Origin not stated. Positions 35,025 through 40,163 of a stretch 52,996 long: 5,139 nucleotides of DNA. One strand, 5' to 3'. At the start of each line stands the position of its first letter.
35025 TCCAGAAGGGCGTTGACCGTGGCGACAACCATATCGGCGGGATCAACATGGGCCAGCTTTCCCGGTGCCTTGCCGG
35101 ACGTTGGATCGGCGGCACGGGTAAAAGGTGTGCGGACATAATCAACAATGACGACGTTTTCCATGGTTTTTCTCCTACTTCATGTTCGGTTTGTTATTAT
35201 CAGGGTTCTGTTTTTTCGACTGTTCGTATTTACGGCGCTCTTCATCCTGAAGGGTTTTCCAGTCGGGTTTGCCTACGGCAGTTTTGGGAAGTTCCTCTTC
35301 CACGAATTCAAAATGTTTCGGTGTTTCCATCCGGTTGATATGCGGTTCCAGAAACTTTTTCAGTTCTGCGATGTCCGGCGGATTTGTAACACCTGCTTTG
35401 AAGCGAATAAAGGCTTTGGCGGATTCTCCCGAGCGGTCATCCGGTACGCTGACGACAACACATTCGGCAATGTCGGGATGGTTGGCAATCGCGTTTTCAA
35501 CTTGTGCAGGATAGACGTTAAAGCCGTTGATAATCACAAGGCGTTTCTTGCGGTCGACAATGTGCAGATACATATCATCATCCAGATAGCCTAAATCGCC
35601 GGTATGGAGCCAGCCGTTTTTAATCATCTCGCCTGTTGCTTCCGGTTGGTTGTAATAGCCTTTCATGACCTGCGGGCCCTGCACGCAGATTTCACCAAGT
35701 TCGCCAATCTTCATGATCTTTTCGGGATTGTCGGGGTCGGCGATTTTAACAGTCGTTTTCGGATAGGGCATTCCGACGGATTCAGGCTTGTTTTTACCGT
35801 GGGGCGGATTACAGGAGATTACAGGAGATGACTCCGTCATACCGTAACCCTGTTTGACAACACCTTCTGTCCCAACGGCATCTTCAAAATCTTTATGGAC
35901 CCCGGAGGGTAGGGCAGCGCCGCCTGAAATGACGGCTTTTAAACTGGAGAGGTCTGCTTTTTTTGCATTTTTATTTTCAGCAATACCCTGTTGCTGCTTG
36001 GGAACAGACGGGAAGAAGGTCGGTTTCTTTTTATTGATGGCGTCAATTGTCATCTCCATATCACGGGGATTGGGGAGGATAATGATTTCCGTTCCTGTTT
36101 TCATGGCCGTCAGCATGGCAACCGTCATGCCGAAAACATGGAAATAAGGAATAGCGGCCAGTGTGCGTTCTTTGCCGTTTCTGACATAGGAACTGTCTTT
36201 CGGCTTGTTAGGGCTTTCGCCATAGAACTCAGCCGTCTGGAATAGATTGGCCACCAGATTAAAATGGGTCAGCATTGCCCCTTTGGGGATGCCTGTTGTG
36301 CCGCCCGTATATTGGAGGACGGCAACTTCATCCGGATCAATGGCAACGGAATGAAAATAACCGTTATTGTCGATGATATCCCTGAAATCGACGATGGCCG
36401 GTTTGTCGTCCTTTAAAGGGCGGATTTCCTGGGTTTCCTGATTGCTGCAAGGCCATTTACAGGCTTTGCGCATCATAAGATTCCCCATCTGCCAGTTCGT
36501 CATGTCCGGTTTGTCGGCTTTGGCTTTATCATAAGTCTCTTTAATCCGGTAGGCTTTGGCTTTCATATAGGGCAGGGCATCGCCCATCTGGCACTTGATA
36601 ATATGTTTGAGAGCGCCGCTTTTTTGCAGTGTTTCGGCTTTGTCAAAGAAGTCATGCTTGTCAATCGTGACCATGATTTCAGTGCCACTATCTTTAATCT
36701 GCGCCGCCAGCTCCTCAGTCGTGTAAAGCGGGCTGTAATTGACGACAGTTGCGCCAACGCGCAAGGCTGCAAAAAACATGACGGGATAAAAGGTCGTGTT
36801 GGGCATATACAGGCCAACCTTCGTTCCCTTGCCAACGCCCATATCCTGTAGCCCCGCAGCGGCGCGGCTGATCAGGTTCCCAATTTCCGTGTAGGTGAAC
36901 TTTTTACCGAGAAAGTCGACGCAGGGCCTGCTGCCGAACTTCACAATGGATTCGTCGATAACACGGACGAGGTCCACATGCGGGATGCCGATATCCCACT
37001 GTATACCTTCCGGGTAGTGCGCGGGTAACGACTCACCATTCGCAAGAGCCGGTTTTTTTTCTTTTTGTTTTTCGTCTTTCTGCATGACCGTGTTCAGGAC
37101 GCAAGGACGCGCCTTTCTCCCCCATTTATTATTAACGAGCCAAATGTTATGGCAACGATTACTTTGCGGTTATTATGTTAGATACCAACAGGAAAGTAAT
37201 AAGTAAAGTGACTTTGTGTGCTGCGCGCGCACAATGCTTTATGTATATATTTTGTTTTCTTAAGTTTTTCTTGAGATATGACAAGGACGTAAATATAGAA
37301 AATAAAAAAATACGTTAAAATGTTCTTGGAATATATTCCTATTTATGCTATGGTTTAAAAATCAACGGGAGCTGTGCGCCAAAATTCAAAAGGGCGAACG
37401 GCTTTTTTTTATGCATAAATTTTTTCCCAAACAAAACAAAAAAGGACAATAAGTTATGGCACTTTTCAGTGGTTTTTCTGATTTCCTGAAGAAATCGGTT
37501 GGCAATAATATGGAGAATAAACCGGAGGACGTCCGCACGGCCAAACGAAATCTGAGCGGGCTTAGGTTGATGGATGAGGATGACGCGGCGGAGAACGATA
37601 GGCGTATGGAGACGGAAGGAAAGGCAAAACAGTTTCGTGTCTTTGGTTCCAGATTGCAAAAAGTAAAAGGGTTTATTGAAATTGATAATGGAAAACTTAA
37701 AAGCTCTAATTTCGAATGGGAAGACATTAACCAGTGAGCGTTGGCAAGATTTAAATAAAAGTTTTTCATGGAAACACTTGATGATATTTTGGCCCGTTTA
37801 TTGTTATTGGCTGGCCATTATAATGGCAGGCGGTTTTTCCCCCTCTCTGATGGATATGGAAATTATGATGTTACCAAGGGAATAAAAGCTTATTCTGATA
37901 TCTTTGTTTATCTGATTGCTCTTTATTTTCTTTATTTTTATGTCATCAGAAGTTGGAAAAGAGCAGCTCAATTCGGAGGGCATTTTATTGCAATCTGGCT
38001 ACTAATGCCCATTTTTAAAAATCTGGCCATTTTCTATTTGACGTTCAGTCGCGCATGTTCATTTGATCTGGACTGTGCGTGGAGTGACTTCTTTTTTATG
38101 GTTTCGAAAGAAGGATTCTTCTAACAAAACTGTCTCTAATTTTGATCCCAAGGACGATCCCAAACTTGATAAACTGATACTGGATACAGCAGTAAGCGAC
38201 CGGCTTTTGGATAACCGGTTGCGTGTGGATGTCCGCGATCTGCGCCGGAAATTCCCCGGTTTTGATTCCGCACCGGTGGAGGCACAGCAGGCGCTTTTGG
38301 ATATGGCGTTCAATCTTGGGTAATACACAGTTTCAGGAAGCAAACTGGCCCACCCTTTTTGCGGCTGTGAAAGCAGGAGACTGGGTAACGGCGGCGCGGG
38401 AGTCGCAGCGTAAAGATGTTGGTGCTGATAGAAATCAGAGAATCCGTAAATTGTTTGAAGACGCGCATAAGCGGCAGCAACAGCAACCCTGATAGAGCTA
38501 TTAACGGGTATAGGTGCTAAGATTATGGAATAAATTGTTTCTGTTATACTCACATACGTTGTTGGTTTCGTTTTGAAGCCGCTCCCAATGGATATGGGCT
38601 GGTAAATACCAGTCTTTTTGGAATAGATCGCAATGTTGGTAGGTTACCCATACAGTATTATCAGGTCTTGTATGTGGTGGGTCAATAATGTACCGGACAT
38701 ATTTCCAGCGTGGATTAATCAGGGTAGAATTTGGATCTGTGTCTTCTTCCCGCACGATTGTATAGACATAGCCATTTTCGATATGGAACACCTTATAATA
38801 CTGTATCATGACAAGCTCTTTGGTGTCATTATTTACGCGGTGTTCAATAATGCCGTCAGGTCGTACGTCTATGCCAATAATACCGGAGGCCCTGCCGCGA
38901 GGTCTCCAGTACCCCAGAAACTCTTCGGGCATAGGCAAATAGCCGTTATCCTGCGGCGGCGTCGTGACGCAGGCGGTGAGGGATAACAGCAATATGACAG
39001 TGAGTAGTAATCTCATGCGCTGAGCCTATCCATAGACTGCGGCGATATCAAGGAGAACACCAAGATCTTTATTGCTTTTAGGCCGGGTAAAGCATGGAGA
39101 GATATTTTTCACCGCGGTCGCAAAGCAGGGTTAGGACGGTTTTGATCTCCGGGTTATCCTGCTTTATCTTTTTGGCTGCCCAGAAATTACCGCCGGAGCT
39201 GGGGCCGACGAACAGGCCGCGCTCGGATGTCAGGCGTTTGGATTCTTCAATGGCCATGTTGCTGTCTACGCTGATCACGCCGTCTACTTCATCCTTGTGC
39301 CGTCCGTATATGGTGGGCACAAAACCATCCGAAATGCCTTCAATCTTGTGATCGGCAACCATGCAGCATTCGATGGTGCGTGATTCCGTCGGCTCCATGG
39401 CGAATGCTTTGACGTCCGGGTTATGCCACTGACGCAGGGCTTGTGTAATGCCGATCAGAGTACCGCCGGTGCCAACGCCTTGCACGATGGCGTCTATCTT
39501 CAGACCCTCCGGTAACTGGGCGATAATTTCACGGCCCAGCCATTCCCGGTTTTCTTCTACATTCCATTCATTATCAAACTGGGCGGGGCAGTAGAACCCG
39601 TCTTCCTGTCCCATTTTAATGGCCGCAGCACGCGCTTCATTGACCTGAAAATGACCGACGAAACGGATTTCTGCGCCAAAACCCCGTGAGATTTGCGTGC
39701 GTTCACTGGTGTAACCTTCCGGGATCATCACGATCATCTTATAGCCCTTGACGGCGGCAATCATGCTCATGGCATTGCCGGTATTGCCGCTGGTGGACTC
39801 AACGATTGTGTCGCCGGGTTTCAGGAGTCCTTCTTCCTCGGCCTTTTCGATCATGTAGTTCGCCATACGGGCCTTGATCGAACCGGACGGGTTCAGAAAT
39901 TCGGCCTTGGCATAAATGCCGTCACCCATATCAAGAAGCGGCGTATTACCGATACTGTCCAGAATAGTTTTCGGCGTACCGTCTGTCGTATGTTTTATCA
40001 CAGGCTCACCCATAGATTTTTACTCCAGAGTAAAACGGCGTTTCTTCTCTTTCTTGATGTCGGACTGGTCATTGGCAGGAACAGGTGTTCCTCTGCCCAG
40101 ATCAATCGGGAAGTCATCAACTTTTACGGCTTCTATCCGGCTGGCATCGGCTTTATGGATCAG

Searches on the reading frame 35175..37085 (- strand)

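Call 54: search_protein_families(library=pfam, proteins=[window:35175-37085:-], max_evalue=0.00001)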
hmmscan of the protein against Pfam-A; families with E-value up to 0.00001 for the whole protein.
window:35175-37085:- (636 aa): 2 families
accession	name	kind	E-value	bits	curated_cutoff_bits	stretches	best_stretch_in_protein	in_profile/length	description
PF00501.34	AMP-binding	-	2.1e-87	293.9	29.9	1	45-478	3-384/384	AMP-binding enzyme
PF13193.12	AMP-binding_C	-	7.3e-18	65.7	24.5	1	528-606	1-76/76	AMP-binding enzyme C-terminal domain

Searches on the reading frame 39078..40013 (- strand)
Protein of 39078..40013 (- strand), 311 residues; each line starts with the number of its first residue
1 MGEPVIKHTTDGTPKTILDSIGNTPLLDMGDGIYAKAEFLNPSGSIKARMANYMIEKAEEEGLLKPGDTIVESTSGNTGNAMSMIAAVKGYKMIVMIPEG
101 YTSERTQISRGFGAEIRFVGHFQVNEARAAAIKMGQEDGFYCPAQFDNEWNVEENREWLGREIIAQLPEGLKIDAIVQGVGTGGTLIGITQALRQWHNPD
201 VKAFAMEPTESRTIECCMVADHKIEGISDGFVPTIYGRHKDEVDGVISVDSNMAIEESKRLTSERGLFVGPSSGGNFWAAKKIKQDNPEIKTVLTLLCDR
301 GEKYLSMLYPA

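Call 54: search_protein_families(library=pfam, proteins=[window:39078-40013:-], max_evalue=0.00001)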
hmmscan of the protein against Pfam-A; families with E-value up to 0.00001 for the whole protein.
window:39078-40013:- (311 aa): 1 family
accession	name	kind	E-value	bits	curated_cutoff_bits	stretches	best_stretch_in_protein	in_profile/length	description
PF00291.31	PALP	-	1.9e-64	218.3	35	1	18-299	2-295/295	Pyridoxal-phosphate dependent enzyme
